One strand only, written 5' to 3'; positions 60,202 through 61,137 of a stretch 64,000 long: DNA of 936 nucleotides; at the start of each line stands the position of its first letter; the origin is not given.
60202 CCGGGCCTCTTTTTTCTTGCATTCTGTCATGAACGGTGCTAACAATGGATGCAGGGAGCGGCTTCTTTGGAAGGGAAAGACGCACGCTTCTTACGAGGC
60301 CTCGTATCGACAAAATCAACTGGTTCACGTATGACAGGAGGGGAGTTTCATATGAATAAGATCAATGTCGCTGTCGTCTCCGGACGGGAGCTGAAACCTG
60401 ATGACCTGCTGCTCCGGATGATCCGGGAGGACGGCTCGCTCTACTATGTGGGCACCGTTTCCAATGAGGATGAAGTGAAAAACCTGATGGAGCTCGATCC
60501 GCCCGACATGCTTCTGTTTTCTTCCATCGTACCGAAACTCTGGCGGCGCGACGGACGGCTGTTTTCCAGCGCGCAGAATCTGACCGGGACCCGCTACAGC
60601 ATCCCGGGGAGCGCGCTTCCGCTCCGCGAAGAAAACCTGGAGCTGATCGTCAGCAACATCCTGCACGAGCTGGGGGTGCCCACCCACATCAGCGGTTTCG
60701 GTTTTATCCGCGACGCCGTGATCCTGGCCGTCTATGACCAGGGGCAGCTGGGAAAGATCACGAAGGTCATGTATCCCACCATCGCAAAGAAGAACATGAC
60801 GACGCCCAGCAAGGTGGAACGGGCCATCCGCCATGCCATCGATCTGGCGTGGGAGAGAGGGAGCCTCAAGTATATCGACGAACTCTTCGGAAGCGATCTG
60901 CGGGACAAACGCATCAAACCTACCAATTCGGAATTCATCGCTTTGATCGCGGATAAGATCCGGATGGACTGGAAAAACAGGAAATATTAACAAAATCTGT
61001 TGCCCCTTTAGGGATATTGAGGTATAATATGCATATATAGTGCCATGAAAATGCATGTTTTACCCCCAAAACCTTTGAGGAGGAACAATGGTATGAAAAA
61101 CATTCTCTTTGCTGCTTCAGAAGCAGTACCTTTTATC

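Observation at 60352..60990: Spo0A with a pseudo-receiver domain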

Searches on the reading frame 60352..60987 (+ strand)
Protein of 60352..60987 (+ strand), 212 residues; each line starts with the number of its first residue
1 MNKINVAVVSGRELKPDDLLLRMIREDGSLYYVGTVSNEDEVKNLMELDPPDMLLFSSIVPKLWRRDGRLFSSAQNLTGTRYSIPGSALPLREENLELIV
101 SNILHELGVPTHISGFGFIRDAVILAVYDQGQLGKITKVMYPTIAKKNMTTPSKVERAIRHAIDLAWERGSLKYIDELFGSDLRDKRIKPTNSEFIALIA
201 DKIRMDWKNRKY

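Call 3: search_protein_families(library=pfam, proteins=[window:60352-60987:+], max_evalue=1)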
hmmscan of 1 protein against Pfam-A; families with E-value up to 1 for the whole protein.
window:60352-60987:+ (212 aa): 1 family
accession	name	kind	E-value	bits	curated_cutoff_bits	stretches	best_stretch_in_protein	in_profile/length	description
PF08769.17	Spo0A_C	-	1.8e-36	124.8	25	1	100-203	1-104/104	Sporulation initiation factor Spo0A C terminal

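Call 4: search_protein_families(library=ncbifam, proteins=[window:60352-60987:+], max_evalue=1)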
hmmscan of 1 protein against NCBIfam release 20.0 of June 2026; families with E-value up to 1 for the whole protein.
window:60352-60987:+ (212 aa): 1 family
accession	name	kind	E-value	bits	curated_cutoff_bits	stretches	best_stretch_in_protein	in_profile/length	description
TIGR02875.1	spore_0_A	equivalog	4.8e-47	160.4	200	1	90-208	143-260/262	sporulation transcription factor Spo0A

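Call 5: search_solved_structures(query=window:60352-60987:+, max_evalue=1, show_alignments=3)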
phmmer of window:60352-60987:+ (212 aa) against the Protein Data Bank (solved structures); distinct sequences matched with E-value up to 1: 4.
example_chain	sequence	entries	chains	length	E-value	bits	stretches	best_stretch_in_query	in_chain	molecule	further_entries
1fc3_A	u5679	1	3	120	2.3e-37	132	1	93-208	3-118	SPO0A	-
1lq1_A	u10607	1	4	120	4.4e-36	127.8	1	92-208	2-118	Stage 0 sporulation protein A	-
5dcl_A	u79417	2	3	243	0.63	13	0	38-81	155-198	PhoB family transcriptional regulator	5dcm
5dcm_B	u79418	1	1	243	0.65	13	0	17-61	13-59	PhoB family transcriptional regulator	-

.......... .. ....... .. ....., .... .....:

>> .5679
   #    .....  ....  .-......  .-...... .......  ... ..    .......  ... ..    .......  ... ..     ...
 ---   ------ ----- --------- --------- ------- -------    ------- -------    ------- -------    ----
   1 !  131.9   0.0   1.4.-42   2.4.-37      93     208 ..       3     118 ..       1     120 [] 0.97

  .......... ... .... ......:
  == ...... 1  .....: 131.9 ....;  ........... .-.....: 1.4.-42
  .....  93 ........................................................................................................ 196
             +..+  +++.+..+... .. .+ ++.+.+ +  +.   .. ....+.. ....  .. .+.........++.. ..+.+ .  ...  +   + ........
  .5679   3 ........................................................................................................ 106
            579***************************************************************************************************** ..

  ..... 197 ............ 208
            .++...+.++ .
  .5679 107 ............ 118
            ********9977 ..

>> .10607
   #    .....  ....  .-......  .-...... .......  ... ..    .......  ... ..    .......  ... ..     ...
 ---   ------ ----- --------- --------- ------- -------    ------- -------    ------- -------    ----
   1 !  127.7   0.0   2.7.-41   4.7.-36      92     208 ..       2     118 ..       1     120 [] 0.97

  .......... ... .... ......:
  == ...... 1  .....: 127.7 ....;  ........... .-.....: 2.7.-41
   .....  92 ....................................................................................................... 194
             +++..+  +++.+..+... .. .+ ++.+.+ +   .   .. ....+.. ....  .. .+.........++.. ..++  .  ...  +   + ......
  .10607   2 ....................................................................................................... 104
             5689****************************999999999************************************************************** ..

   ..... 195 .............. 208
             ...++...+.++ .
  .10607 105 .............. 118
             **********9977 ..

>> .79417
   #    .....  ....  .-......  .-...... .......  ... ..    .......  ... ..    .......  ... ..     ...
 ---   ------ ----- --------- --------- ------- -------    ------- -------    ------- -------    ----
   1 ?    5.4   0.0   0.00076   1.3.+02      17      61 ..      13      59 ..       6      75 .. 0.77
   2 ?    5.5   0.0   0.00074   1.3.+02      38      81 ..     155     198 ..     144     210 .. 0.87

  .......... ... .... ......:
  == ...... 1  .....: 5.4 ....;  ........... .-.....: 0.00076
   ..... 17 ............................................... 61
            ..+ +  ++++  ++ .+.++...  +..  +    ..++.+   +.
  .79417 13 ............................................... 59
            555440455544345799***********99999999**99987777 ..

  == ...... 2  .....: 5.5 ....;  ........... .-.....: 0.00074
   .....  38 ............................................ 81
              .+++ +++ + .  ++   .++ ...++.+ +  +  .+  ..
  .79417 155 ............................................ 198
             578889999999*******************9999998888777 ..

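Call 6: find_homologous_proteins(query=window:60352-60987:+, max_evalue=0.001)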
Query window:60352-60987:+ (212 aa): 8000 proteins with E <= 0.001 among 8000 candidates; the best 120 are listed.
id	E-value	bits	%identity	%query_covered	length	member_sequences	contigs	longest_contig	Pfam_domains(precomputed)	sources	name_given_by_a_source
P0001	1.8e-133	461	99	100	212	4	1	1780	PF08769.18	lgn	-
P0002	1.9e-93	330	67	100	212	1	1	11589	PF08769.18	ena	-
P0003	9.3e-92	324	69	100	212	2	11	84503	PF08769.18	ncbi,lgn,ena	-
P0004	8.3e-89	315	67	100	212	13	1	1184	PF08769.18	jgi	-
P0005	1.6e-53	200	70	59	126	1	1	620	PF08769.18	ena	-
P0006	1.8e-49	186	60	59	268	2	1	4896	PF00072.31,PF08769.18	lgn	-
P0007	4.7e-49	185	60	62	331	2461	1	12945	PF00072.31,PF08769.18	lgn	-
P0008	6.8e-49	184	39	100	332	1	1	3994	PF00072.31,PF08769.18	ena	-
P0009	7.5e-49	184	63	56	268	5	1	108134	PF00072.31,PF08769.18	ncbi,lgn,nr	ncbi:MAG: sporulation transcription factor Spo0A [Eubacteriales bacterium]|nr:sporulation transcript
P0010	8.0e-49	184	39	100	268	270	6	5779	PF00072.31,PF08769.18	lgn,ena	-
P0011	8.1e-49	184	43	99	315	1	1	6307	PF00072.31,PF08769.18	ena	-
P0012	1.0e-48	184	40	100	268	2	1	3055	PF00072.31,PF08769.18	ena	-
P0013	1.4e-48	183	40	99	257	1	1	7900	PF00072.31,PF08769.18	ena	-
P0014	1.5e-48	183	38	100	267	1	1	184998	PF00072.31,PF08769.18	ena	-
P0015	1.6e-48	183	39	100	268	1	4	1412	PF00072.31,PF08769.18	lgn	-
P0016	1.9e-48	183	58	63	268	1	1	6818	PF00072.31,PF08769.18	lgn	-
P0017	2.0e-48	183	60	61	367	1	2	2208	PF00072.31,PF08769.18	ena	-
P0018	2.1e-48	183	64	56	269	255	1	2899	PF00072.31,PF08769.18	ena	-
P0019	2.2e-48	183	60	60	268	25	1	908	PF00072.31,PF08769.18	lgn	-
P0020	2.3e-48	183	40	99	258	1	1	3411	PF00072.31,PF08769.18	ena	-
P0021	2.7e-48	182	51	71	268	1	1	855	PF00072.31,PF08769.18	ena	-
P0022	2.8e-48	182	40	99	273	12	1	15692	PF00072.31,PF08769.18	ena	-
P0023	3.0e-48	182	64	55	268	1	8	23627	PF00072.31,PF08769.18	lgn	-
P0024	3.5e-48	182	39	100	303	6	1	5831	PF00072.31,PF08769.18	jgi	-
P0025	3.8e-48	182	40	100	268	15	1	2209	PF00072.31,PF08769.18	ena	-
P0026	3.9e-48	182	64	56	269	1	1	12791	PF00072.31,PF08769.18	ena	-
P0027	4.3e-48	182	64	56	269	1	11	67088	PF00072.31,PF08769.18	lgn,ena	-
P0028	4.3e-48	182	64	56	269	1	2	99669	PF00072.31,PF08769.18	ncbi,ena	-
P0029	4.5e-48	182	64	56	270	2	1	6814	PF00072.31,PF08769.18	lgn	-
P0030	4.5e-48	182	64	56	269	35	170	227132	PF00072.31,PF08769.18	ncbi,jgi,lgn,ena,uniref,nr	ncbi:sporulation transcription factor Spo0A [Blautia intestinihominis]|uniref:Stage 0 sporulation pr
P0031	4.9e-48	182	37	100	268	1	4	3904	PF00072.31,PF08769.18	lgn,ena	-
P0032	5.2e-48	182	40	100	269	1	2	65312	PF00072.31,PF08769.18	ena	-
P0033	5.2e-48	182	64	56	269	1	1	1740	PF00072.31,PF08769.18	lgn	-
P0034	5.2e-48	182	64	56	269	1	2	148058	PF00072.31,PF08769.18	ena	-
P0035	5.4e-48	182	64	56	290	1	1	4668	PF00072.31,PF08769.18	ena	-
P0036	5.8e-48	181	64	56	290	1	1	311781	PF00072.31,PF08769.18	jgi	jgi:two-component system response regulator (stage 0 sporulation protein A)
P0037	5.9e-48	181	52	78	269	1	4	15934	PF00072.31,PF08769.18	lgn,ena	-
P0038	6.0e-48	181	62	56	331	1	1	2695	PF00072.31,PF08769.18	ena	-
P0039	6.0e-48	181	64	56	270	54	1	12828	PF00072.31,PF08769.18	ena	-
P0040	6.1e-48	181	64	56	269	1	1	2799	PF00072.31,PF08769.18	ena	-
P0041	6.2e-48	181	64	56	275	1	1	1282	PF00072.31,PF08769.18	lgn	-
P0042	6.2e-48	181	64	56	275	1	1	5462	PF00072.31,PF08769.18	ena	-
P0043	6.2e-48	181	64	56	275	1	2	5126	PF00072.31,PF08769.18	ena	-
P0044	6.8e-48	181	51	78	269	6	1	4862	PF00072.31,PF08769.18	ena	-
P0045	7.0e-48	181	57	63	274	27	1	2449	PF00072.31,PF08769.18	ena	-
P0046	7.1e-48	181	46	99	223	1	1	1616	PF00072.31,PF08769.18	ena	-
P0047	7.2e-48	181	64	56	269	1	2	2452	PF00072.31,PF08769.18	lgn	-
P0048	7.3e-48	181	64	56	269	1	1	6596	PF00072.31,PF08769.18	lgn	-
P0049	7.4e-48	181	64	56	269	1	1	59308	PF00072.31,PF08769.18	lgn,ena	-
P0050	7.5e-48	181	64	56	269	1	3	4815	PF00072.31,PF08769.18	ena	-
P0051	7.6e-48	181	64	56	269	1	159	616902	PF00072.31,PF08769.18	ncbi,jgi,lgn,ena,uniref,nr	ncbi:sporulation transcription factor Spo0A [Blautia obeum]|uniref:sporulation transcription factor 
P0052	7.7e-48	181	64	56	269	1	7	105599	PF00072.31,PF08769.18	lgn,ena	-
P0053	8.5e-48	181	64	56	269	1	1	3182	PF00072.31,PF08769.18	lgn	-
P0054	8.7e-48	181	39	100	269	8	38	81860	PF00072.31,PF08769.18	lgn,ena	-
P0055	9.0e-48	181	63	56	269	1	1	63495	PF00072.31,PF08769.18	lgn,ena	-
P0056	9.1e-48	181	64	56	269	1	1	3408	PF00072.31,PF08769.18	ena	-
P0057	9.1e-48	181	64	56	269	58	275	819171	PF00072.31,PF08769.18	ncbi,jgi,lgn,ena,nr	ncbi:MAG: sporulation transcription factor Spo0A [Blautia sp.]|nr:sporulation transcription factor S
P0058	9.2e-48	181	64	56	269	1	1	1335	PF00072.31,PF08769.18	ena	-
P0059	1.0e-47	181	51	78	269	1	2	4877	PF00072.31,PF08769.18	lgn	-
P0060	1.1e-47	181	64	56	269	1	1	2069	PF00072.31,PF08769.18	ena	-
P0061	1.1e-47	180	38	100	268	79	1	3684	PF00072.31,PF08769.18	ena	-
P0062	1.2e-47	180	40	98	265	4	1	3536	PF00072.31,PF08769.18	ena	-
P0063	1.2e-47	180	40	100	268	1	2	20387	PF00072.31,PF08769.18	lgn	-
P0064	1.2e-47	180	39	100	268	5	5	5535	PF00072.31,PF08769.18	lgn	-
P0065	1.3e-47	180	63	56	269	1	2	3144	PF00072.31,PF08769.18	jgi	jgi:two-component system response regulator (stage 0 sporulation protein A)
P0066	1.4e-47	180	40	100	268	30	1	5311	PF00072.31,PF08769.18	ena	-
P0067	1.5e-47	180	38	100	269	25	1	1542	PF00072.31,PF08769.18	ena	-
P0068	1.7e-47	180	63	55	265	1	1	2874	PF00072.31,PF08769.18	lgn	-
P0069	1.7e-47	180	62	55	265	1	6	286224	PF00072.31,PF08769.18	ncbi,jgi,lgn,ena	jgi:two-component system response regulator (stage 0 sporulation protein A)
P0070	1.7e-47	180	63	56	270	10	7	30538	PF00072.31,PF08769.18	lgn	-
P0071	1.8e-47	180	38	100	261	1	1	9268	PF00072.31,PF08769.18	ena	-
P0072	1.8e-47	180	63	56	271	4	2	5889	PF00072.31,PF08769.18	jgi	jgi:two-component system response regulator (stage 0 sporulation protein A)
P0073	1.8e-47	180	41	100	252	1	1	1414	PF00072.31,PF08769.18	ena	-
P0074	1.8e-47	180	46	100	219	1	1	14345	PF00072.31,PF08769.18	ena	-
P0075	1.8e-47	180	39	100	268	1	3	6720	PF00072.31,PF08769.18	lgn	-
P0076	2.1e-47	180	50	77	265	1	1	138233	PF00072.31,PF08769.18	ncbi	-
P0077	2.1e-47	180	40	100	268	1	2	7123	PF00072.31,PF08769.18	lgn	-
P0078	2.4e-47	179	39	100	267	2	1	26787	PF00072.31,PF08769.18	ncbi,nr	ncbi:MAG: sporulation transcription factor Spo0A [Eubacteriales bacterium]|nr:sporulation transcript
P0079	2.5e-47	179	37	100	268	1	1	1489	PF00072.31,PF08769.18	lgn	-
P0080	2.5e-47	179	55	68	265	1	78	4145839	PF00072.31,PF08769.18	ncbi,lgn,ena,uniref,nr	ncbi:sporulation transcription factor Spo0A [Ruminococcus gauvreauii]|uniref:Stage 0 sporulation pro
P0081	2.6e-47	179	59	58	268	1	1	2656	PF00072.31,PF08769.18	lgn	-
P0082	2.6e-47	179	39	100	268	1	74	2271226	PF00072.31,PF08769.18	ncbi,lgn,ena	-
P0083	2.6e-47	179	44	94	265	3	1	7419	PF00072.31,PF08769.18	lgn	-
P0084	2.7e-47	179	62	55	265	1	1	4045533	PF00072.31,PF08769.18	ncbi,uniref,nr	ncbi:sporulation transcription factor Spo0A [Ruminococcus sp. OA3]|uniref:sporulation transcription 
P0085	2.8e-47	179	39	100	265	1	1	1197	PF00072.31,PF08769.18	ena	-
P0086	2.8e-47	179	38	100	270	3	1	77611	PF00072.31,PF08769.18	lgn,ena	-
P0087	2.9e-47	179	60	57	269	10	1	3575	PF00072.31,PF08769.18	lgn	-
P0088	3.0e-47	179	44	94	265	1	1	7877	PF00072.31,PF08769.18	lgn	-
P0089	3.2e-47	179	40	99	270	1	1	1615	PF00072.31,PF08769.18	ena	-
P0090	3.2e-47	179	44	94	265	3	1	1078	PF00072.31,PF08769.18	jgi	jgi:two-component system response regulator (stage 0 sporulation protein A)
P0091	3.5e-47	179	63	56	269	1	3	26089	PF00072.31,PF08769.18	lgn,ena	-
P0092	3.5e-47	179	39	100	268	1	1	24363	PF00072.31,PF08769.18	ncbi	-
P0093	3.6e-47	179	64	56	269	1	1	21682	PF00072.31,PF08769.18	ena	-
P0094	3.7e-47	179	39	99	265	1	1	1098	PF00072.31,PF08769.18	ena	-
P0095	4.1e-47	179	61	56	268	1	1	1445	PF00072.31,PF08769.18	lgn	-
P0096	4.2e-47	179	55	68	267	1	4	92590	PF00072.31,PF08769.18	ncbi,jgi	ncbi:MAG: sporulation transcription factor Spo0A [Ruminococcus sp.]|jgi:two-component system respons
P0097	4.5e-47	179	38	99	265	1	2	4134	PF00072.31,PF08769.18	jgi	-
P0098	4.5e-47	179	39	100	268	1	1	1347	PF00072.31,PF08769.18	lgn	-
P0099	4.5e-47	179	36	100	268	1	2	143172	PF00072.31,PF08769.18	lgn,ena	-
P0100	4.5e-47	178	40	100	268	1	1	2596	PF00072.31,PF08769.18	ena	-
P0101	4.6e-47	178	60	56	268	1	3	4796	PF00072.31,PF08769.18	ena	-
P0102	4.6e-47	178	62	56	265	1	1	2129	PF00072.31,PF08769.18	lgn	-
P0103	4.8e-47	178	40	98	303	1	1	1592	PF00072.31,PF08769.18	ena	-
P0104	4.8e-47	178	62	55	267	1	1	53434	PF00072.31,PF08769.18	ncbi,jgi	ncbi:MAG: sporulation transcription factor Spo0A [Ruminococcus sp.]|jgi:two-component system respons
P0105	4.8e-47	178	39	100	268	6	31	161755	PF00072.31,PF08769.18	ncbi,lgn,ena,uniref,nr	ncbi:MAG TPA: sporulation transcription factor Spo0A [Candidatus Blautia gallistercoris]|uniref:Stag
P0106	5.0e-47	178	36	100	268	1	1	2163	PF00072.31,PF08769.18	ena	-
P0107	5.2e-47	178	40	99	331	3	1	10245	PF00072.31,PF08769.18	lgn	-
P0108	5.3e-47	178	36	100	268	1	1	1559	PF00072.31,PF08769.18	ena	-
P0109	5.6e-47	178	39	100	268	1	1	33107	PF00072.31,PF08769.18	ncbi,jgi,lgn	ncbi:MAG: sporulation transcription factor Spo0A [Blautia sp.]|jgi:two-component system response reg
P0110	5.7e-47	178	40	98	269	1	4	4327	PF00072.31,PF08769.18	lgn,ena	-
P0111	5.7e-47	178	40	98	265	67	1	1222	PF00072.31,PF08769.18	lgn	-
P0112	5.9e-47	178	40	100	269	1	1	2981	PF00072.31,PF08769.18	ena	-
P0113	5.9e-47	178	42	99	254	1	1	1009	PF00072.31,PF08769.18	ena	-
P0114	5.9e-47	178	54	68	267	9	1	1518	PF00072.31,PF08769.18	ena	-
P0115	6.2e-47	178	39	100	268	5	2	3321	PF00072.31,PF08769.18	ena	-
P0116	6.3e-47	178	62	55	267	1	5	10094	PF00072.31,PF08769.18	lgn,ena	-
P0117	6.3e-47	178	37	100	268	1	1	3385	PF00072.31,PF08769.18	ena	-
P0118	6.4e-47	178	49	78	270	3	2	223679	PF00072.31,PF08769.18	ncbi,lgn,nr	ncbi:MAG: sporulation transcription factor Spo0A [Clostridiales bacterium]|nr:sporulation transcript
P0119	6.6e-47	178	40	100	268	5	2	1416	PF00072.31,PF08769.18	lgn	-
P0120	6.6e-47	178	39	100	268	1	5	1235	PF00072.31,PF08769.18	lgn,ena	-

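Call 8: find_encoding_contigs(protein=P0003, flank=10000, max_places=4)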
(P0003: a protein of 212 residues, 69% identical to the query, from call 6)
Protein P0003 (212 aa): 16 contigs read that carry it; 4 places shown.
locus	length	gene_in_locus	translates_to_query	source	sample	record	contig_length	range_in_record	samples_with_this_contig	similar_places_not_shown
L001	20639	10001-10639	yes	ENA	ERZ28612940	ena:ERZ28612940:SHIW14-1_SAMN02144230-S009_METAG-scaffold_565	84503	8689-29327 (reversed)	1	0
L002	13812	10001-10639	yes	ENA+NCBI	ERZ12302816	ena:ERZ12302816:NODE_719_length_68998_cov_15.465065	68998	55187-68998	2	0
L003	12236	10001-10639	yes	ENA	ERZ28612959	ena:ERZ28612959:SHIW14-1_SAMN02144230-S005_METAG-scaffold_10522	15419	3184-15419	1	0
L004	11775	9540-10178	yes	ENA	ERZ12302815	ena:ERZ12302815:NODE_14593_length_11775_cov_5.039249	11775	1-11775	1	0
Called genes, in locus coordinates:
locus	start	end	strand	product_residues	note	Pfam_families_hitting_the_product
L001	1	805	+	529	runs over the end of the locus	PF00009:GTP_EFTU, PF01926:MMR_HSR1 (faint), PF22042:EF-G_D2, PF03144:GTP_EFTU_D2, PF16658:RF3_C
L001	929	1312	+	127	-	PF03780:Asp23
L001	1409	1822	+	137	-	PF01029:NusB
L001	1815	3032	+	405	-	PF13742:tRNA_anti_2, PF01336:tRNA_anti-codon, PF02601:Exonuc_VII_L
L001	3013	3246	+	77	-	PF02609:Exonuc_VII_S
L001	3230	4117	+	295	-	PF00348:polyprenyl_synt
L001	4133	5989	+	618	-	PF13292:DXP_synthase_N, PF02779:Transket_pyr, PF02780:Transketolase_C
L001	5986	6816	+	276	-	PF01479:S4, PF01728:FtsJ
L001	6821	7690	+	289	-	PF01513:NAD_kinase, PF20143:NAD_kinase_C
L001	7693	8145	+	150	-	PF01316:Arg_repressor, PF02863:Arg_repressor_C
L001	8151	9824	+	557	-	PF02463:SMC_N, PF13175:AAA_15 (faint), PF13476:AAA_23, PF13304:AAA_21 (faint)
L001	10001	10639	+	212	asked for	PF08769:Spo0A_C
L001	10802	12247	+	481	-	PF08323:Glyco_transf_5, PF13439:Glyco_transf_4 (weak), PF00534:Glycos_transf_1, PF13692:Glyco_trans_1_4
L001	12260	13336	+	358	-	PF00154:RecA_N, PF06745:ATPase (faint), PF08423:Rad51, PF21096:RecA_C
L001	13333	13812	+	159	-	PF21982:RecX_HTH1, PF02631:RecX_HTH2 (weak)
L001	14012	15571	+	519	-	PF12072:RNase_Y_N, PF00013:KH_1 (weak), PF22891:KH_PNO1_2nd (faint), PF01966:HD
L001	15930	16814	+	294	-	PF02899:Phage_int_SAM_1, PF13495:Phage_int_SAM_4 (weak), PF00589:Phage_integrase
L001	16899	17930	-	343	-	PF00793:DAHP_synth_1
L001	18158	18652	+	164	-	PF02082:Rrf2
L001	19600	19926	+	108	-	PF01592:NifU_N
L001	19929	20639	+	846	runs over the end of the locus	PF00122:E1-E2_ATPase, PF00702:Hydrolase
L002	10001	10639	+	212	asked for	PF08769:Spo0A_C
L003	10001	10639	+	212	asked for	PF08769:Spo0A_C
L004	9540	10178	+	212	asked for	PF08769:Spo0A_C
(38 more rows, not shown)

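Call 9: find_encoding_contigs(protein=P0002, flank=10000, max_places=3)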
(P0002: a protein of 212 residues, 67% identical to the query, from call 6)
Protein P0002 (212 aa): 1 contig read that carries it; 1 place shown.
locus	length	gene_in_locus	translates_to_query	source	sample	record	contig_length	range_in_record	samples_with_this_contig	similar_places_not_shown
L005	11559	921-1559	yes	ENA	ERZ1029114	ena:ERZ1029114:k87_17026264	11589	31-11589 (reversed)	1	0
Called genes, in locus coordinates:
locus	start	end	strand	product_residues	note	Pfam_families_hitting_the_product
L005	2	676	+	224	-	?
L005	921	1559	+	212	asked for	PF08769:Spo0A_C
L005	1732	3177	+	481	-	PF08323:Glyco_transf_5, PF13439:Glyco_transf_4 (weak), PF00534:Glycos_transf_1, PF13692:Glyco_trans_1_4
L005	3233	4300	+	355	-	PF00154:RecA_N, PF08423:Rad51, PF21096:RecA_C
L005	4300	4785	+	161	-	PF21982:RecX_HTH1, PF02631:RecX_HTH2 (weak), PF21981:RecX_HTH3 (weak)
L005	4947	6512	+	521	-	PF12072:RNase_Y_N, PF00013:KH_1 (weak), PF22891:KH_PNO1_2nd (faint), PF01966:HD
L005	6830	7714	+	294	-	PF02899:Phage_int_SAM_1, PF13102:Phage_int_SAM_5 (faint), PF13495:Phage_int_SAM_4 (weak), PF00589:Phage_integrase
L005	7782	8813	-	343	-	PF00793:DAHP_synth_1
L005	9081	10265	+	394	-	PF00266:Aminotran_5, PF01212:Beta_elim_lyase, PF01041:DegT_DnrJ_EryC1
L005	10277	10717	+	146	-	PF01592:NifU_N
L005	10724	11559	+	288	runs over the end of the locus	?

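Call 10: find_related_loci(query=window:60352-60987:+, collection=genome_contigs, flank=10000)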
Query seq(212 aa) (212 aa) in genome_contigs; peptide patterns used: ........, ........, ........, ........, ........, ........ (x = any residue, [..] = any of these).
114 stretches matched a pattern; 4 encode a relative of the query (tblastn E <= 1e-3); 4 distinct loci.
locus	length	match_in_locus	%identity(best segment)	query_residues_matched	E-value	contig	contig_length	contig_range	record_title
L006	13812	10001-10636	68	1-212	7e-100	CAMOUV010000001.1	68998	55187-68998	MAG: uncultured Blautia sp. isolate SRR873601_bin.45_metaWRAP_v1.3_MAG genome assembly, contig: NODE_719_length_68998_co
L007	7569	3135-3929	56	1-210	9e-43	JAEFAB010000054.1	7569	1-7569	MAG: Eubacterium sp. isolate Tb.RUG.99 k141_9714820_flag=1_multi=8.0000_len=7569, whole genome shotgun sequence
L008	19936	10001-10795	56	1-210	1e-42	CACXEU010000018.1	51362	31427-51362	MAG: uncultured Lachnospiraceae bacterium isolate RUG11188 genome assembly, contig: RUG11188_asm_18, whole genome shotgu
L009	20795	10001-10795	36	1-210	1e-44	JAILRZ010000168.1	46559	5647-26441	MAG: Eubacterium sp. isolate RUI397 k141_2174642_flag=1_multi=9.0000_len=46559, whole genome shotgun sequence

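Call 13: find_encoding_contigs(protein=P0004, flank=10000, max_places=3)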
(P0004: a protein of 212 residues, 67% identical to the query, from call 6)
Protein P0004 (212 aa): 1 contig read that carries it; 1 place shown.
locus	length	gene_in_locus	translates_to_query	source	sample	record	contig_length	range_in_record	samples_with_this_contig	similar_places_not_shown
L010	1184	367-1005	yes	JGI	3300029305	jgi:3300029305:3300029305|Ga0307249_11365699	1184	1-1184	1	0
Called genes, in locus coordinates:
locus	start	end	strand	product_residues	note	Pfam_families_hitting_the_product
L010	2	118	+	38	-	?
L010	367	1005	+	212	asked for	PF08769:Spo0A_C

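Call 14: find_encoding_contigs(protein=P0001, flank=10000, max_places=3)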
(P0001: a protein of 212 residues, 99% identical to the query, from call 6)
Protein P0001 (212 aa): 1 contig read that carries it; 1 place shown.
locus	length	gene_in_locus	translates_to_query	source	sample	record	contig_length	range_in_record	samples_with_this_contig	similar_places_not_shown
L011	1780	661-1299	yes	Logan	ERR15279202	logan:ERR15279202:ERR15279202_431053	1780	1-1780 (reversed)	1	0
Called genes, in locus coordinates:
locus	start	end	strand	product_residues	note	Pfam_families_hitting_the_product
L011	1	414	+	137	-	?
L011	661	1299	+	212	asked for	PF08769:Spo0A_C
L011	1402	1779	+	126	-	?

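Call 15: find_encoding_contigs(protein=window:60352-60987:+, flank=10000, max_places=4)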
Protein window:60352-60987:+ (212 aa): no gene with exactly this product is on record in the collection.
